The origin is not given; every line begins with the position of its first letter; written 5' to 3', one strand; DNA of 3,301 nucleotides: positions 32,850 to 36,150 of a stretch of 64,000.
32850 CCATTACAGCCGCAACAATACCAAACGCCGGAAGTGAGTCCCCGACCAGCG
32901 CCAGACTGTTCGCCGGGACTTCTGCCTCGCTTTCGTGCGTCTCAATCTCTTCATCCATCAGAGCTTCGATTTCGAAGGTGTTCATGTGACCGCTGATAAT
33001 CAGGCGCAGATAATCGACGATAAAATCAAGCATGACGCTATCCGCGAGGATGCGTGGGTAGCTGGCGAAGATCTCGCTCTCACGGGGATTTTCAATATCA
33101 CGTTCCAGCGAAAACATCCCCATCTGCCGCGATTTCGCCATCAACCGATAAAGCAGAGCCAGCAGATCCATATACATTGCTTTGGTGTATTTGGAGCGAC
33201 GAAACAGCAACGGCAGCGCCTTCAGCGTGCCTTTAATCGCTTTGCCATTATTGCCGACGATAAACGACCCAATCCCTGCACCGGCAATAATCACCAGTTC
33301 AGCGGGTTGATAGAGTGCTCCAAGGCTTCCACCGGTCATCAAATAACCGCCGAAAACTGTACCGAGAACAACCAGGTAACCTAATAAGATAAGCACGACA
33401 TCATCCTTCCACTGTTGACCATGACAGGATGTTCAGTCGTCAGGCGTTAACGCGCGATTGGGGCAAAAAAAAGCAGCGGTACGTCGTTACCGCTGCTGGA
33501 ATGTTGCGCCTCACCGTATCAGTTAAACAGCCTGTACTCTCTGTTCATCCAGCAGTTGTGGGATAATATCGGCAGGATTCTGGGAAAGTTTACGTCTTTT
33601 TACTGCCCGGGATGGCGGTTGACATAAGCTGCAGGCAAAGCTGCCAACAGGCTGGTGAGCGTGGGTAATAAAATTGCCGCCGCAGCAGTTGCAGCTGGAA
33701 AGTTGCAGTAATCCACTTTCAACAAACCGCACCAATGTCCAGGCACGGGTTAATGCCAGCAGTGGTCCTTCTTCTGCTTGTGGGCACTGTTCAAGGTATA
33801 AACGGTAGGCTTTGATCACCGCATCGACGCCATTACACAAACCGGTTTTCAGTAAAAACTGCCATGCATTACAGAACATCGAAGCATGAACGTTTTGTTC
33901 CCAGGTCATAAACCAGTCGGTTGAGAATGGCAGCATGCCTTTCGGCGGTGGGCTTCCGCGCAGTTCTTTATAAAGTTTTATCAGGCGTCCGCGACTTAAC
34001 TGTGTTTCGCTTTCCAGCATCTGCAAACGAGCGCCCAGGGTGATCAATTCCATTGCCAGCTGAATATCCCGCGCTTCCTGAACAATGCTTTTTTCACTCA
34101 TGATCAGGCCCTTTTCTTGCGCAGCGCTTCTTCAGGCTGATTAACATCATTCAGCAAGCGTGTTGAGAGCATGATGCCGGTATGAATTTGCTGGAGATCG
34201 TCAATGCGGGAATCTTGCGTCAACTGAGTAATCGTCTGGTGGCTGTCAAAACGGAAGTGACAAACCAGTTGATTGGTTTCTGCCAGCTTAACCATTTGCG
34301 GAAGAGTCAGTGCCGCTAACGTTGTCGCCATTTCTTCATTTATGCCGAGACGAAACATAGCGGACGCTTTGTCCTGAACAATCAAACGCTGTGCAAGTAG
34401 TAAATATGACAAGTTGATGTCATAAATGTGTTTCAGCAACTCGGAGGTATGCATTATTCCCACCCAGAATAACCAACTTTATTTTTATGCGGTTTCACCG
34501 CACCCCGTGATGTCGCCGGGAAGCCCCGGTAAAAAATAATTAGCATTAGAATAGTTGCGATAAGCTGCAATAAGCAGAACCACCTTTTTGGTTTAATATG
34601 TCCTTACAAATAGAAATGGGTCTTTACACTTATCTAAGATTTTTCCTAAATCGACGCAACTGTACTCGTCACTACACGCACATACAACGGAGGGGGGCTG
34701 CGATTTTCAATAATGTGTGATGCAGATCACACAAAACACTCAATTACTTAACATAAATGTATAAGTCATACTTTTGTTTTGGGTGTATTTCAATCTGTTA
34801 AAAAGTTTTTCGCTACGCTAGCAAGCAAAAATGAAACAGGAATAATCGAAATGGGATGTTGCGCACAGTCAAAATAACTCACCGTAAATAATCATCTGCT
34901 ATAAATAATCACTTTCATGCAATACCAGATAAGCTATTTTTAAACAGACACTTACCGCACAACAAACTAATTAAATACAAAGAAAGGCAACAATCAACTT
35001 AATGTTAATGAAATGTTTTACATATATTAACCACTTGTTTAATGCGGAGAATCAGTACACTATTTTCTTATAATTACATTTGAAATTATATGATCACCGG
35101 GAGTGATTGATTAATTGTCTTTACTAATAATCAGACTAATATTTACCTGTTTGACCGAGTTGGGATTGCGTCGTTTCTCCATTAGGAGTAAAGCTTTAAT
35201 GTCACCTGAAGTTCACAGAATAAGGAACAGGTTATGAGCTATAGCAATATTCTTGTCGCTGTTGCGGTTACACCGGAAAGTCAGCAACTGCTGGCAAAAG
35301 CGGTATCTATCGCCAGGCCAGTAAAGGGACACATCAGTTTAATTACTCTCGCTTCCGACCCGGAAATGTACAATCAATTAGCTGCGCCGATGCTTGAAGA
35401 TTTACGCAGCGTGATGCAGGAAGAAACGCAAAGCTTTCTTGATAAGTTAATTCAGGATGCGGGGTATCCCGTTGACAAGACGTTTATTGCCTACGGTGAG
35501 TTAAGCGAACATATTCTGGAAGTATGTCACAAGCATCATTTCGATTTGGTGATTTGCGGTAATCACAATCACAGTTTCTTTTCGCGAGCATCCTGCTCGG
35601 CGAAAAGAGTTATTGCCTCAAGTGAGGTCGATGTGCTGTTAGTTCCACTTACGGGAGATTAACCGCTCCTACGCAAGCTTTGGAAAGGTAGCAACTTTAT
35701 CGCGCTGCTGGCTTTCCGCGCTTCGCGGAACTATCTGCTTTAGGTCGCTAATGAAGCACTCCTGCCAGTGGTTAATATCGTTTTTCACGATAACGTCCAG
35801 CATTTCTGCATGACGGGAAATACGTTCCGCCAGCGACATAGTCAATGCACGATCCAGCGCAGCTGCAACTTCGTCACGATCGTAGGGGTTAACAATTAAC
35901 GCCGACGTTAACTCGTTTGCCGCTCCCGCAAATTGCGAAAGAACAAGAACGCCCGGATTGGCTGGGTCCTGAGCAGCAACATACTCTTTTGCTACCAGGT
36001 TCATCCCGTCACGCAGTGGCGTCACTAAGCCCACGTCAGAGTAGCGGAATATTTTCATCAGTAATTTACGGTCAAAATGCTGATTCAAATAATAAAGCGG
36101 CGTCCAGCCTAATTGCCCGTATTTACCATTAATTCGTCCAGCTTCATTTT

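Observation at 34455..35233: flhDC upstream regulatory region is intact, with no IS insertion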

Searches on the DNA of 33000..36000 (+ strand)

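Call 10: search_rna_families(source=window, start=33000, end=36000, threshold=evalue, max_evalue=1)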
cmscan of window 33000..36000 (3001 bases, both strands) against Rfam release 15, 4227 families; matches with E-value up to 1: 0.
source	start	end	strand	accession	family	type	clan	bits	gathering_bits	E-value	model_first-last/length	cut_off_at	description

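Call 61: search_dna_similar(query=window:34175-34235:+, collection=ecoli_genomes, mode=near, max_rows=30, rows=best)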
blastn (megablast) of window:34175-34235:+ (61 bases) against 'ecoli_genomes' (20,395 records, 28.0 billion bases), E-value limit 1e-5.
Records with a match: 5368; places in all: 5370; records where one place covers at least 80% of the query: 5368.
Genomes with a match: 5368 of 5426; with a place that covers at least 80% of the query: 5368. Places per genome that has any: lowest 1, median 1, highest 2. On chromosomes: 5368 places; on plasmids: 2.
Best place of each record, by identity: >=99% 1; 95-99% 5367.
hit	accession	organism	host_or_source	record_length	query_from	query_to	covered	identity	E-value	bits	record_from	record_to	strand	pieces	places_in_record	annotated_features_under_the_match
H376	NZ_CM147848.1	Escherichia coli strain 52F4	Calf of Bos taurus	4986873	1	61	100%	100.0%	5e-23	113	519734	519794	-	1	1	flhD: flagellar transcriptional regulator FlhD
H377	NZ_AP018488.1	Escherichia coli O157:H7 strain PV15-279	Homo sapiens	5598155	1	61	100%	98.4%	2e-21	108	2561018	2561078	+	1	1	flhD: flagellar transcriptional regulator FlhD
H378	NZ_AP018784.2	Escherichia coli strain SK1144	-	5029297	1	61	100%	98.4%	2e-21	108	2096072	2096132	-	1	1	flhD: flagellar transcriptional regulator FlhD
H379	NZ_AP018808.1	Escherichia coli strain E2865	Bos taurus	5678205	1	61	100%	98.4%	2e-21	108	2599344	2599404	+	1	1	flhD: flagellar transcriptional regulator FlhD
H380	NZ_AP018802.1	Escherichia coli strain E2863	Bos taurus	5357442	1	61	100%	98.4%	2e-21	108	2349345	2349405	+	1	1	flhD: flagellar transcriptional regulator FlhD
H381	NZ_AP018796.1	Escherichia coli strain E2855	Bos taurus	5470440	1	61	100%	98.4%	2e-21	108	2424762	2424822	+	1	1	flhD: flagellar transcriptional regulator FlhD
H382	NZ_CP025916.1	Escherichia coli strain 120899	Homo sapiens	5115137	1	61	100%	98.4%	2e-21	108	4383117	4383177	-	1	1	flhD: flagellar transcriptional regulator FlhD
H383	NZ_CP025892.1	Escherichia coli strain 503025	Homo sapiens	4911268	1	61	100%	98.4%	2e-21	108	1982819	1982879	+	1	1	flhD: flagellar transcriptional regulator FlhD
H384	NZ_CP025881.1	Escherichia coli strain 503440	Homo sapiens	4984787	1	61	100%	98.4%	2e-21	108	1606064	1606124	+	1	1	flhD: flagellar transcriptional regulator FlhD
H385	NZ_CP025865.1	Escherichia coli strain 504211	Homo sapiens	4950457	1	61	100%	98.4%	2e-21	108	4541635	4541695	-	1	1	flhD: flagellar transcriptional regulator FlhD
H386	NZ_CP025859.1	Escherichia coli strain 504239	Homo sapiens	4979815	1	61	100%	98.4%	2e-21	108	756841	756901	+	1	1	flhD: flagellar transcriptional regulator FlhD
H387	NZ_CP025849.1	Escherichia coli strain 600468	Homo sapiens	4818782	1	61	100%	98.4%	2e-21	108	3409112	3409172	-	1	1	flhD: flagellar transcriptional regulator FlhD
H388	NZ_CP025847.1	Escherichia coli strain 602354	Homo sapiens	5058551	1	61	100%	98.4%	2e-21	108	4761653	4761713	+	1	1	flhD: flagellar transcriptional regulator FlhD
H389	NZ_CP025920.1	Escherichia coli strain 103605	Homo sapiens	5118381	1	61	100%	98.4%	2e-21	108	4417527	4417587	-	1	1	flhD: flagellar transcriptional regulator FlhD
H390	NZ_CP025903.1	Escherichia coli strain 300709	Homo sapiens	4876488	1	61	100%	98.4%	2e-21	108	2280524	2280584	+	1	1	flhD: flagellar transcriptional regulator FlhD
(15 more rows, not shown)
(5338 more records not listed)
